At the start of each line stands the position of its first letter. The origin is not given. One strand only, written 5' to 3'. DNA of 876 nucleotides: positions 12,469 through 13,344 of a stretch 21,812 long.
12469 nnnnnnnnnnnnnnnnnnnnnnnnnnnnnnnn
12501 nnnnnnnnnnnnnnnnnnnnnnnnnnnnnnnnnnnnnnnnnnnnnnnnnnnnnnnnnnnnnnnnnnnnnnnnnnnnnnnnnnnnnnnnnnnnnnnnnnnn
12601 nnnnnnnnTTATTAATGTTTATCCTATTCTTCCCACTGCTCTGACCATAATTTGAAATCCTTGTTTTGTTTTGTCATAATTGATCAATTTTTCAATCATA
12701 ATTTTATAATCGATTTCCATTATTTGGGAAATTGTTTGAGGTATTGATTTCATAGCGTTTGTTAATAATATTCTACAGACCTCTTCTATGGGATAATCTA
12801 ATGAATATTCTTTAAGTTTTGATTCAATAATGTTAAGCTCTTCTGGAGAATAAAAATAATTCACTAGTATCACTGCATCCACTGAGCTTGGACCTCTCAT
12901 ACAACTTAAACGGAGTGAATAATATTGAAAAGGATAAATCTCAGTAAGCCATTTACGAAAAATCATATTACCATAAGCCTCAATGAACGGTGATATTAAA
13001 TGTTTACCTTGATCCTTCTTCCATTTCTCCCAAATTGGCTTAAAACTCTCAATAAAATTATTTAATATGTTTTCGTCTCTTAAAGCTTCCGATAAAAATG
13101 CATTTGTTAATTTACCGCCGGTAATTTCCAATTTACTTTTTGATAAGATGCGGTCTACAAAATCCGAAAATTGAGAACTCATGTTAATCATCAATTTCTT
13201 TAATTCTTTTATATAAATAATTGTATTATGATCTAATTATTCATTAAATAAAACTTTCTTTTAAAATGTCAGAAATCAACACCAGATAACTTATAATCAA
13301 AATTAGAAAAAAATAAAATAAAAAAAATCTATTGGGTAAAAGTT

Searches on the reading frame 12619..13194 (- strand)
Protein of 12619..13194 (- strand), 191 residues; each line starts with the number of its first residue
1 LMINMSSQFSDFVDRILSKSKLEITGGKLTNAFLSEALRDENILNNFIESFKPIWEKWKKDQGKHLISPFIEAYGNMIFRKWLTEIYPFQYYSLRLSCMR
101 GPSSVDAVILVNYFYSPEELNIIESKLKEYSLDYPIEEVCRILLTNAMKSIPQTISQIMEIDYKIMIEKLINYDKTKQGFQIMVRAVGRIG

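Call 6: search_protein_families(library=pfam, proteins=[window:12619-13194:-], max_evalue=0.001)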
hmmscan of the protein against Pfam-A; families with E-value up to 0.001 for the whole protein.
window:12619-13194:- (191 aa): 0 families

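Call 20: search_protein_families(library=pfam, proteins=[window:12619-13194:-], max_evalue=1)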
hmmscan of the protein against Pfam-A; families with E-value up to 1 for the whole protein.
window:12619-13194:- (191 aa): 1 family
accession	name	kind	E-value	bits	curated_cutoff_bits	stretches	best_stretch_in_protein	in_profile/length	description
PF22227.1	DNA_pol3_gamma_R_C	-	0.14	13.2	26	1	123-175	20-71/84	DNA polymerase III gamma subunit-related, C-terminal domain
